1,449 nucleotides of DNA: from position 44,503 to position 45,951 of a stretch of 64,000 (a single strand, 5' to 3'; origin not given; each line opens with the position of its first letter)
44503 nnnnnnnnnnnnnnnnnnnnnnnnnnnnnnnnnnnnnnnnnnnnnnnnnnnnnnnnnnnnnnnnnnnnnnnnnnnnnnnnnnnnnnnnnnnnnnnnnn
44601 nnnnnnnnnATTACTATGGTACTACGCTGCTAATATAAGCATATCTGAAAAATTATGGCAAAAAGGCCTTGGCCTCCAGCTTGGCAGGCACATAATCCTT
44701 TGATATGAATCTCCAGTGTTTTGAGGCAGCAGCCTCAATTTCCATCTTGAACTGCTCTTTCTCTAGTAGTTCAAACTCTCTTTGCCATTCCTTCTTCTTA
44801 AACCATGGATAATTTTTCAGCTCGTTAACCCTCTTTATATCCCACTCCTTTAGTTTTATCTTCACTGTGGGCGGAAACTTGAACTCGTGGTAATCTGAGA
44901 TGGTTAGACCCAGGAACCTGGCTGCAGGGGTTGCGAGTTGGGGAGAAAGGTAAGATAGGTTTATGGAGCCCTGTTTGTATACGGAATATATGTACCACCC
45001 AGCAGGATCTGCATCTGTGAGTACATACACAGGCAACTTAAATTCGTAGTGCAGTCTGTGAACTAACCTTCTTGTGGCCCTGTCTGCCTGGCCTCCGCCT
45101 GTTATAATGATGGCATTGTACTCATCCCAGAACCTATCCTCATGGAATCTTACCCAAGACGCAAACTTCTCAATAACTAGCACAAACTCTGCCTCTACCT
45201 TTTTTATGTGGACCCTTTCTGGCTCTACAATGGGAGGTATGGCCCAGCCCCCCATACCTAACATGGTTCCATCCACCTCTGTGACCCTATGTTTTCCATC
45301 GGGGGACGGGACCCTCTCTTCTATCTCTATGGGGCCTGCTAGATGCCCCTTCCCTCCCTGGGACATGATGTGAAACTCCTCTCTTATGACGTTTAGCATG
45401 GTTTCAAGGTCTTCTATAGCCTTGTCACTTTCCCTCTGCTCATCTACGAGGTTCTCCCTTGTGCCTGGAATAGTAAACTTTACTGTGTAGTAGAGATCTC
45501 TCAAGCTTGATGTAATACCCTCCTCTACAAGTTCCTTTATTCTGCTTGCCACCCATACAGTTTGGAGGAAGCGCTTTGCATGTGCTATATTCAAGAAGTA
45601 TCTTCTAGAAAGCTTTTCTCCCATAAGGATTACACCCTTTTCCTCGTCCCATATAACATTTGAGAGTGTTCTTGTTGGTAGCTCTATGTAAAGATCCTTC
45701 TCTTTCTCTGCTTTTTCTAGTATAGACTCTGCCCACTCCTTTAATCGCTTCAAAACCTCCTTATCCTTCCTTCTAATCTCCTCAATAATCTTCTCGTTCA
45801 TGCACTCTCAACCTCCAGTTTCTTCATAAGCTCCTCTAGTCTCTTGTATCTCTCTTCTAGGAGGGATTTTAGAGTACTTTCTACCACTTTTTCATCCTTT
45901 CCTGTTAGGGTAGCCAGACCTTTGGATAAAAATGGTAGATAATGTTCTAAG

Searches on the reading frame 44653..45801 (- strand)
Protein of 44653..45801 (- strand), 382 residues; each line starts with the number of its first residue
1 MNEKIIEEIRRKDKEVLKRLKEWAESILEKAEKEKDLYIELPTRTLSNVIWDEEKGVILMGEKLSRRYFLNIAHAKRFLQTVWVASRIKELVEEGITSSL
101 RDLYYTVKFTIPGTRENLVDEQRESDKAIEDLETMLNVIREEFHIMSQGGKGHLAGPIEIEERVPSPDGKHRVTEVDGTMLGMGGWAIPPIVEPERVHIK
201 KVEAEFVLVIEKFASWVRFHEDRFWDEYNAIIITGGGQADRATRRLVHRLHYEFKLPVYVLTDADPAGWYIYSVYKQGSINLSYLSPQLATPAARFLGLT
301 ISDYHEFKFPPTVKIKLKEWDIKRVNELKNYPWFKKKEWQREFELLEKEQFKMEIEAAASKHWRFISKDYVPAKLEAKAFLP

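Call 3: search_protein_families(library=pfam, proteins=[window:44653-45801:-], max_evalue=1)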
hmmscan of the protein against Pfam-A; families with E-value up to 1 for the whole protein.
window:44653-45801:- (382 aa): 5 families
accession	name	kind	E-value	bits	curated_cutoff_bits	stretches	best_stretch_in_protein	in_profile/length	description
PF21180.3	TOP6A-Spo11_Toprim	-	7.5e-57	192.4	24.1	1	206-375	1-170/170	Topoisomerase 6 subunit A/Spo11, Toprim domain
PF04406.19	TP6A_N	-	2.7e-18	66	26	1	76-145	1-62/62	Type IIB DNA topoisomerase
PF20768.2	Topo_VI_alpha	-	0.0031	17.7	23.6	1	152-201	5-48/50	All-beta domain in DNA topoisomerase VI alpha subunit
PF23947.1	DUF7281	-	0.014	15.5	27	1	192-271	30-109/183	Domain of unknown function (DUF7281)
PF10377.14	ATG11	-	0.14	12.6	22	1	3-97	16-106/132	Autophagy-related protein 11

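Call 4: search_protein_families(library=ncbifam, proteins=[window:44653-45801:-], max_evalue=1)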
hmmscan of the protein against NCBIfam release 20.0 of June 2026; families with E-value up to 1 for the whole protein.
window:44653-45801:- (382 aa): 6 families
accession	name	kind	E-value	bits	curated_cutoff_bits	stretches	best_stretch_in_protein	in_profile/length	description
NF003333.0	PRK04342.1-2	equivalog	2.4e-143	477.4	465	1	8-382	3-367/367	DNA topoisomerase IV subunit A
NF003336.0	PRK04342.1-5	equivalog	2.3e-108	362.4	531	1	11-381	11-385/386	DNA topoisomerase IV subunit A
NF003335.0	PRK04342.1-4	equivalog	2e-73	247.4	424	1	3-378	8-370/373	DNA topoisomerase VI subunit A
NF003332.0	PRK04342.1-1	equivalog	2.7e-65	220.7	538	1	10-377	5-359/363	DNA topoisomerase IV subunit A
NF003334.0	PRK04342.1-3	equivalog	9.3e-58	195.9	658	1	14-377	6-350/354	DNA topoisomerase IV subunit A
NF003337.0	PRK04342.1-6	equivalog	1.2e-56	192.3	675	1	9-378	7-365/370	DNA topoisomerase IV subunit A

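Call 37: find_related_loci(query=A4, collection=genome_contigs, flank=10000)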
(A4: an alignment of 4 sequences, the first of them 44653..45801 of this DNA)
Query A4 (382 aa) in genome_contigs; peptide patterns used: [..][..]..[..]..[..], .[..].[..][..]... (x = any residue, [..] = any of these).
600 stretches matched a pattern (row limit reached: there are more); 535 encode a relative of the query (tblastn E <= 1e-3); the best 80 are kept; 80 distinct loci.
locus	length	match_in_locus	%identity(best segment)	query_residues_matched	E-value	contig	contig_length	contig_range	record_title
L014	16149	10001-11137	71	4-382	0e+0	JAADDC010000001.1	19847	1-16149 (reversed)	MAG: Candidatus Iainarchaeum archaeon isolate L_MaxBin.080 contig-127_2483, whole genome shotgun sequence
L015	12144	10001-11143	70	3-382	0e+0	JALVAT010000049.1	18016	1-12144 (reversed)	MAG: Candidatus Micrarchaeota archaeon isolate 132-544_metabat2_scaf2bin.099 132-544_scaffold_688_c1, whole genome shotg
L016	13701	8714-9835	70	9-382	0e+0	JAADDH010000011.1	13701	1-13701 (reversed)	MAG: Candidatus Iainarchaeum archaeon isolate L_MaxBin.110 contig-127_4829, whole genome shotgun sequence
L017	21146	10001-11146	68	2-382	0e+0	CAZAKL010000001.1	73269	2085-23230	MAG TPA_asm: uncultured archaeon isolate binchicken_co36_221 genome assembly, contig: NODE_173_length_73269_cov_8.224643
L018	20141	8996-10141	68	2-382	0e+0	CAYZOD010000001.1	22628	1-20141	MAG TPA_asm: uncultured archaeon isolate binchicken_co36_195 genome assembly, contig: NODE_1408_length_22628_cov_5.22837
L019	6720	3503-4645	67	3-382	7e-179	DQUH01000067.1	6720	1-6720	MAG TPA_asm: Methanobacteriota archaeon isolate SZUA-1452 k95_830535, whole genome shotgun sequence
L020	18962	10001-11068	53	17-382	2e-124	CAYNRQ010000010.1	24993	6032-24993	MAG TPA_asm: uncultured archaeon isolate binchicken_co19_608 genome assembly, contig: NODE_2921_length_24993_cov_8.84990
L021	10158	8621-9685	53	14-382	3e-120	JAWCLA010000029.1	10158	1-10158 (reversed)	MAG: Candidatus Aenigmatarchaeota archaeon isolate JZ-2_201705_bins_163 JZ-2_201705_bins_163_scaffold_29, whole genome s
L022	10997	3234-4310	50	14-382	6e-120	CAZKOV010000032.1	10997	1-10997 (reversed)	MAG TPA_asm: uncultured archaeon isolate SRP214966_co4_43 genome assembly, contig: NODE_6357_length_10997_cov_4.833211,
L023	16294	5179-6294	48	3-382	1e-119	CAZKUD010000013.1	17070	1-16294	MAG TPA_asm: uncultured archaeon isolate binchicken_co334_109 genome assembly, contig: NODE_5793_length_17070_cov_14.746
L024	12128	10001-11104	50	5-382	6e-119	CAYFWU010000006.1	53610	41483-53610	MAG TPA_asm: uncultured archaeon isolate ERP108616_co2_128 genome assembly, contig: NODE_619_length_53610_cov_7.936364,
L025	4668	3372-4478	50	1-382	4e-119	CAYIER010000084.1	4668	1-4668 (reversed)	MAG TPA_asm: uncultured archaeon isolate ERP119705_co19_171 genome assembly, contig: NODE_28701_length_4668_cov_7.524821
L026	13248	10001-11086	50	11-382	1e-117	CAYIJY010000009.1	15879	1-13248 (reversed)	MAG TPA_asm: uncultured archaeon isolate ERP119705_co24_1056 genome assembly, contig: NODE_4451_length_15879_cov_4.47636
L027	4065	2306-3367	50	19-382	2e-119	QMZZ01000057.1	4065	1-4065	MAG: Candidatus Aenigmatarchaeota archaeon isolate B14_G16 B14_Guay16_scaffold_26772, whole genome shotgun sequence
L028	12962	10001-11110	49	4-382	3e-117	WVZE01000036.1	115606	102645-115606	MAG: Candidatus Aenigmatarchaeota archaeon isolate CS3-C152 C_merged_R1_(paired)_contig_750, whole genome shotgun sequen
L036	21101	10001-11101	48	6-381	3e-115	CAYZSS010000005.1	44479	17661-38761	MAG TPA_asm: uncultured archaeon isolate SRP178699_co1_638 genome assembly, contig: NODE_760_length_44479_cov_6.750428,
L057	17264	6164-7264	47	4-382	2e-110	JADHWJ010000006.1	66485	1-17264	MAG: Candidatus Aenigmatarchaeota archaeon isolate BS750m-G24 BS-750m-C232, whole genome shotgun sequence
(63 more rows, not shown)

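Call 91: search_protein_families(library=pfam, proteins=[L057:1354-6189:+, L036:6652-10017:+], max_evalue=0.001)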
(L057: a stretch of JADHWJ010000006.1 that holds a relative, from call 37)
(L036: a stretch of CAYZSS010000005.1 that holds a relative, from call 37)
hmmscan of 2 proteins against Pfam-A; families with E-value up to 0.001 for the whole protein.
L057:1354-6189:+ (1612 aa): 6 families
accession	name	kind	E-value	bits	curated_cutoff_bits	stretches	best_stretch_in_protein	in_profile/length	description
PF09239.17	Topo-VIb_trans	-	4.8e-50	169.9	24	2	1420-1545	34-158/159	Topoisomerase VI B subunit, transducer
PF14890.11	Intein_splicing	-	7.8e-42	143.1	35.8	2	918-1431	1-155/155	Intein splicing domain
PF14528.11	LAGLIDADG_3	-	1.5e-27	96.1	22.5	2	1207-1297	4-81/82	LAGLIDADG-like domain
PF05204.19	Hom_end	-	7.1e-08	33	21.1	1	344-404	6-70/110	Homing endonuclease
PF02518.31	HATPase_c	-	1.2e-06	29.3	26.4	1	38-98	6-60/111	Histidine kinase-, DNA gyrase B-, and HSP90-like ATPase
PF00416.27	Ribosomal_S13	-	0.00078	20.3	31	0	819-887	19-93/128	Ribosomal protein S13/S18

L036:6652-10017:+ (1122 aa): 6 families
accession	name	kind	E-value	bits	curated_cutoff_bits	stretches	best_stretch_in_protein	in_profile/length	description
PF09239.17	Topo-VIb_trans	-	1.2e-52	178.4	24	1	877-1038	1-155/159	Topoisomerase VI B subunit, transducer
PF14890.11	Intein_splicing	-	1e-20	74.6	35.8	1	150-675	29-155/155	Intein splicing domain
PF14528.11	LAGLIDADG_3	-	2.4e-09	37.8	22.5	1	448-514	5-70/82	LAGLIDADG-like domain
PF02518.31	HATPase_c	-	2.6e-05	25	26.4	1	37-99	2-56/111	Histidine kinase-, DNA gyrase B-, and HSP90-like ATPase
PF13589.12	HATPase_c_3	-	0.00024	21.6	25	0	41-105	3-61/137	Histidine kinase-, DNA gyrase B-, and HSP90-like ATPase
PF05204.19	Hom_end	-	0.00042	20.8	21.1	0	433-473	1-39/110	Homing endonuclease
